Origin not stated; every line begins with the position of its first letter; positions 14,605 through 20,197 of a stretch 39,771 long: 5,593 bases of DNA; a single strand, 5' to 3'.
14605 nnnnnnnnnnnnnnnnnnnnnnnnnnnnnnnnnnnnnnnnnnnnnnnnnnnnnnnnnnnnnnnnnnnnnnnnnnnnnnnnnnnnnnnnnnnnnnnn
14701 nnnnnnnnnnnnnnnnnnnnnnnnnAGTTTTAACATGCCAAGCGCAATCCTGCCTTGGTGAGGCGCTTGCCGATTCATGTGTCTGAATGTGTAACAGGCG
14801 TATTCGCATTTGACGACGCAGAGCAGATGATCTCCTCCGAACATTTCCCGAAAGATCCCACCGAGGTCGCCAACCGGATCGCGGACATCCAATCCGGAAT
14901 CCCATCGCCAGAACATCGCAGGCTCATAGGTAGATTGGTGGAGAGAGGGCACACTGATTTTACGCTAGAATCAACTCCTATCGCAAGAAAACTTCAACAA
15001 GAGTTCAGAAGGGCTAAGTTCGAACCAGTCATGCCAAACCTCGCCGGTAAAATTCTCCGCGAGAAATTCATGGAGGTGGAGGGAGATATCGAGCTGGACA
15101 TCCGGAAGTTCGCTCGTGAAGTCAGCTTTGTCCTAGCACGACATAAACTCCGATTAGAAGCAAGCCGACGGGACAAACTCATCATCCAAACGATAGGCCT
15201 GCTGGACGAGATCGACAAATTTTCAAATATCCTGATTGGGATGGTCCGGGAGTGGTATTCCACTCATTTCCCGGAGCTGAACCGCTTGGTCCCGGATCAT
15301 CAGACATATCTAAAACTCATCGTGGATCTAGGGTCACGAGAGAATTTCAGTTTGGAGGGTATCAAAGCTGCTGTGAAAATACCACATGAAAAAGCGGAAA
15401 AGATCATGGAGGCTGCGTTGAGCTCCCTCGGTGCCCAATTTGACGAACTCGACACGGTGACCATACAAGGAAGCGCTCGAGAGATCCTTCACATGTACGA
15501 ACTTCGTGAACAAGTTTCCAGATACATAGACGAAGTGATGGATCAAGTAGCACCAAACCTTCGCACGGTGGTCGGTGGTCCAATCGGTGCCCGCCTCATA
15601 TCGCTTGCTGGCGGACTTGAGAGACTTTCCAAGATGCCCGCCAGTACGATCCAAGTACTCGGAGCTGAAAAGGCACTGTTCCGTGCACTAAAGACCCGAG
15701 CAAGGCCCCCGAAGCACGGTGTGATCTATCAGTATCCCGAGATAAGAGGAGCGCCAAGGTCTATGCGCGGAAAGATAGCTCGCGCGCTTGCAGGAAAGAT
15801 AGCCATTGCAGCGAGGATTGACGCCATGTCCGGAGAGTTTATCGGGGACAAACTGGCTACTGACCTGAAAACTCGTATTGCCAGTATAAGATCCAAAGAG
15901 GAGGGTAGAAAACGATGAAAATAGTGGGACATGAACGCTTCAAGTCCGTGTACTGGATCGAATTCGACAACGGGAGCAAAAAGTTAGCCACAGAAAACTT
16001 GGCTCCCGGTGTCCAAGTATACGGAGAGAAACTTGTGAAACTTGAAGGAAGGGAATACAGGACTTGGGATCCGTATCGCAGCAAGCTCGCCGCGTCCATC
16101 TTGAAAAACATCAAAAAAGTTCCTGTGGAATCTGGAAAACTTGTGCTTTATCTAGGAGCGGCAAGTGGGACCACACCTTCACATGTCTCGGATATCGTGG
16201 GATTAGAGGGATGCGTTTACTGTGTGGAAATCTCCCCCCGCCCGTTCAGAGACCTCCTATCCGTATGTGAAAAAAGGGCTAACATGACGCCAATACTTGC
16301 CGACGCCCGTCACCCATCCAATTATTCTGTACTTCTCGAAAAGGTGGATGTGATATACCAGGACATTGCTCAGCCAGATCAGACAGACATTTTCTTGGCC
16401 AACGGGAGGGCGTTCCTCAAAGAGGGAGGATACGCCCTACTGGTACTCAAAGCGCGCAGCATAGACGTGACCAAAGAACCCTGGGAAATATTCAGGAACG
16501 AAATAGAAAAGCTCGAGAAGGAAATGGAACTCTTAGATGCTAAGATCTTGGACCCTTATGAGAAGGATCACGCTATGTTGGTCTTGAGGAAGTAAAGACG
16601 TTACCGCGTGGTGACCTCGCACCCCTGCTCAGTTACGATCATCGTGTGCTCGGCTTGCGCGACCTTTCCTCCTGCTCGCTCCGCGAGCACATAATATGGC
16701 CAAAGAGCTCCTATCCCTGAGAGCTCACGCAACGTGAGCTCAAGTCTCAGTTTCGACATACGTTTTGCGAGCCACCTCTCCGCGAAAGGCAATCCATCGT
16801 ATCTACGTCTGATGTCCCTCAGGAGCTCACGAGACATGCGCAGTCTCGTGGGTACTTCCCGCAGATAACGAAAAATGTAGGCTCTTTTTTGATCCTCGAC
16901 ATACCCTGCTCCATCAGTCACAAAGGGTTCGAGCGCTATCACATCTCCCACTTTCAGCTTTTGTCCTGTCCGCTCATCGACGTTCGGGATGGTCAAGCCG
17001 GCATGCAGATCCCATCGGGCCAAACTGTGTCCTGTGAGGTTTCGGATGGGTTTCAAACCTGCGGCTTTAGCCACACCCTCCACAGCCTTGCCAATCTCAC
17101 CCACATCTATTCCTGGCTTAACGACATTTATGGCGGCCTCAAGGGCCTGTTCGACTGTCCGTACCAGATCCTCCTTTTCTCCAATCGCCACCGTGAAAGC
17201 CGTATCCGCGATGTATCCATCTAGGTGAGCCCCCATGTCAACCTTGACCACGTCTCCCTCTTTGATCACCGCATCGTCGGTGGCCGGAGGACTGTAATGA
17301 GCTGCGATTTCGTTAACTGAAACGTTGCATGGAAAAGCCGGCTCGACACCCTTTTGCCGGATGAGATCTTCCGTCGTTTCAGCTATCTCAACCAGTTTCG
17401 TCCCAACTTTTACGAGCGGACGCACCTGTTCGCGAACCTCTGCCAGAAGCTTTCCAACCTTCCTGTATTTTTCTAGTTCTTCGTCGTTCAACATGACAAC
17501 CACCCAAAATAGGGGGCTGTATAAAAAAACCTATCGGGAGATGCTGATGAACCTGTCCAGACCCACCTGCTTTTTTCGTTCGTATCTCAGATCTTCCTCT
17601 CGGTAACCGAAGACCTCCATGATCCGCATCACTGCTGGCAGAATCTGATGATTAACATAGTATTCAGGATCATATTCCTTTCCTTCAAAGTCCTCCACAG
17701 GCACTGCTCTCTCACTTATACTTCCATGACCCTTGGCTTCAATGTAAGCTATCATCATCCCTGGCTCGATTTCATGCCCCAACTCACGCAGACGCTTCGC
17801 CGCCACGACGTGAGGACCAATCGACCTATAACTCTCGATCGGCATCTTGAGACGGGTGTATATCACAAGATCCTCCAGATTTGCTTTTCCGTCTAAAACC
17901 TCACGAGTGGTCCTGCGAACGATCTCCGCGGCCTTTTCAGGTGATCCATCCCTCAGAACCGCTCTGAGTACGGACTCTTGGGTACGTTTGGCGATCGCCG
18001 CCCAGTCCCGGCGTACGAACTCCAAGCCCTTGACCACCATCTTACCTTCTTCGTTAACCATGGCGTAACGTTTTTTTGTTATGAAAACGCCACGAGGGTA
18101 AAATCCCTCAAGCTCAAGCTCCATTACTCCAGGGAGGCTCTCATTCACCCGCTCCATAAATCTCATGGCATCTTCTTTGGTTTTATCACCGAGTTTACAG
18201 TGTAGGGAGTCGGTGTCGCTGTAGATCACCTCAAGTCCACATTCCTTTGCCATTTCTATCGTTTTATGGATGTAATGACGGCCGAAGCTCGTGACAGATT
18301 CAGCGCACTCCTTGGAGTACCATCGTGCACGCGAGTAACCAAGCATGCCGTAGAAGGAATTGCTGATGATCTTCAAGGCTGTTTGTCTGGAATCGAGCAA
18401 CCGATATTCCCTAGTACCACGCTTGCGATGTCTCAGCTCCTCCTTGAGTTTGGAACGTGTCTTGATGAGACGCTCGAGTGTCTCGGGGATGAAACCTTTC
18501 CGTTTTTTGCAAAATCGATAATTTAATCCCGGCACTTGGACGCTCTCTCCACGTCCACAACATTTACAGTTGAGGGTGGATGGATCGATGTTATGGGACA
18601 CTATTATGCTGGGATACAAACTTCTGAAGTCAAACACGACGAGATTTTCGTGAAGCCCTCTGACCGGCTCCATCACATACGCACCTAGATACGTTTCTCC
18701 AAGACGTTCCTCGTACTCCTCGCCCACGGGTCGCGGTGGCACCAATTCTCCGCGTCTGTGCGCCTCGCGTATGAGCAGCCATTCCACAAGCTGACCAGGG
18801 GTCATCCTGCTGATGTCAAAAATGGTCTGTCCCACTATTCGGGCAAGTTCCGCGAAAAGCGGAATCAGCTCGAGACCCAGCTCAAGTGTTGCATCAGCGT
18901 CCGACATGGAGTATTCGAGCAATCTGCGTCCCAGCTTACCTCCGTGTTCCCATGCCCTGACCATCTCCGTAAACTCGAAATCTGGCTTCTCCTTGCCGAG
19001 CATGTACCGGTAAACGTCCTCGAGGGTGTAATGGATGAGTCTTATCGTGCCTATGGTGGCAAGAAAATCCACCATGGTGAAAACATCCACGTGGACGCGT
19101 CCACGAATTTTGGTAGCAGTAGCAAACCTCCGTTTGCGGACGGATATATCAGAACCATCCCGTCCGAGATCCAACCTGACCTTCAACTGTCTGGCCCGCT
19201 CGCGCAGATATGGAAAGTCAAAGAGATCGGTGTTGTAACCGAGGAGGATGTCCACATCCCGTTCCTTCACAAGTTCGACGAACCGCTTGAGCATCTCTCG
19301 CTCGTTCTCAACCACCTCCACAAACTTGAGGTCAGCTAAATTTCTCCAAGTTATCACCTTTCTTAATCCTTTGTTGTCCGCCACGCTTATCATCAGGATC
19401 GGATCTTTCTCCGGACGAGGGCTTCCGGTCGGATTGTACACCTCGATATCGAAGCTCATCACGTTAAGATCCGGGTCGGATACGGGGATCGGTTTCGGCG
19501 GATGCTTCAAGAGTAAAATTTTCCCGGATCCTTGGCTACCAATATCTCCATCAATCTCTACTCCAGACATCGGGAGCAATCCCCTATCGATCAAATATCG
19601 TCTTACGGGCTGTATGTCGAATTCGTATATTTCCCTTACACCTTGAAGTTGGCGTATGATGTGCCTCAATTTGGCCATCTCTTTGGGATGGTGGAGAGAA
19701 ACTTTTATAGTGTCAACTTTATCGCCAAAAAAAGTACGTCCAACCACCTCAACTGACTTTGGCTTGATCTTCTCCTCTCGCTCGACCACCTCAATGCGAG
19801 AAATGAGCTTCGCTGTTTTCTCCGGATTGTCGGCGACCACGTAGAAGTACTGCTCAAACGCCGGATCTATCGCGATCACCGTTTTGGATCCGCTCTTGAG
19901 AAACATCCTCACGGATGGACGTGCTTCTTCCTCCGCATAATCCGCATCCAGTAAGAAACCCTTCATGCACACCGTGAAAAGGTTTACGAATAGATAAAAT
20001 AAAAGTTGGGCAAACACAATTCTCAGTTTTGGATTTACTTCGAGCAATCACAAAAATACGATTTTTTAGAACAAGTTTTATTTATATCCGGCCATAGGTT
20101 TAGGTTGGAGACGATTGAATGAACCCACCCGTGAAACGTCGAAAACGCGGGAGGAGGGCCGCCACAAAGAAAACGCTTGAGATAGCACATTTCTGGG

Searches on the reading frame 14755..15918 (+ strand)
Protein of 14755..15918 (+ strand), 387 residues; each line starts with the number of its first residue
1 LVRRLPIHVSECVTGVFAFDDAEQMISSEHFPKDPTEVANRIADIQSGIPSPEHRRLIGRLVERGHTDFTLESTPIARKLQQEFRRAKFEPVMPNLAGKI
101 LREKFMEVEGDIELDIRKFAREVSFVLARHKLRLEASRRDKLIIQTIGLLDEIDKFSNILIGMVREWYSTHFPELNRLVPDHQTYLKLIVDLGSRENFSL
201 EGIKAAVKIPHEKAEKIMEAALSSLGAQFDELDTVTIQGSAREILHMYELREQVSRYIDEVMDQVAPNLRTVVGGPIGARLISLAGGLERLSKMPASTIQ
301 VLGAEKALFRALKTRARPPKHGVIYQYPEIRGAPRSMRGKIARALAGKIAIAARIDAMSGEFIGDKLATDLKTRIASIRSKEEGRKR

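Call 71: search_protein_families(library=pfam, proteins=[window:14755-15918:+], max_evalue=0.00001)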
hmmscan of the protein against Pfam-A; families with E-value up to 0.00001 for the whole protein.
window:14755-15918:+ (387 aa): 2 families
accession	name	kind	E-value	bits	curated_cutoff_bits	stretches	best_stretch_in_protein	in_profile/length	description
PF01798.23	Nop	-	2.4e-68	230.4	25.4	1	149-376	1-227/228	snoRNA binding domain, fibrillarin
PF21572.2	Nop5_56-rel_N_Arc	-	3.9e-09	37.4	27.8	1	7-133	2-128/128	Archaeal Nop5/56-rel, N-terminal domain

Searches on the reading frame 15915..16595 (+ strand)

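Call 71: search_protein_families(library=pfam, proteins=[window:15915-16595:+], max_evalue=0.00001)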
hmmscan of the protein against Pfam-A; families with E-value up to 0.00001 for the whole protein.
window:15915-16595:+ (226 aa): 1 family
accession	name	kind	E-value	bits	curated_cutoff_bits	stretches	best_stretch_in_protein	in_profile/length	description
PF01269.23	Fibrillarin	-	2.2e-95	318.6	27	1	5-224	3-223/227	Fibrillarin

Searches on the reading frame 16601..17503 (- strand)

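Call 71: search_protein_families(library=pfam, proteins=[window:16601-17503:-], max_evalue=0.00001)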
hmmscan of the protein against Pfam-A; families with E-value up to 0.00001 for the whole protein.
window:16601-17503:- (300 aa): 1 family
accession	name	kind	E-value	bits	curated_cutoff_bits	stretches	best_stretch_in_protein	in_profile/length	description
PF00557.29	Peptidase_M24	-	1e-38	133.7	23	1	11-291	1-207/208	Metallopeptidase family M24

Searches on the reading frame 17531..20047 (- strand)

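Call 14: search_protein_families(library=pfam, proteins=[window:17531-20047:-], max_evalue=0.001)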
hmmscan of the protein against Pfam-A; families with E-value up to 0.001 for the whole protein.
window:17531-20047:- (838 aa): 2 families
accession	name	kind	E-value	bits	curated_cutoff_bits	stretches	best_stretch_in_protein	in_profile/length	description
PF00136.26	DNA_pol_B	-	1.8e-72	245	23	1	420-811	14-451/453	DNA polymerase family B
PF03104.25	DNA_pol_B_exo1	-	3.7e-34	118.6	23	1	139-329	2-231/242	DNA polymerase family B, exonuclease domain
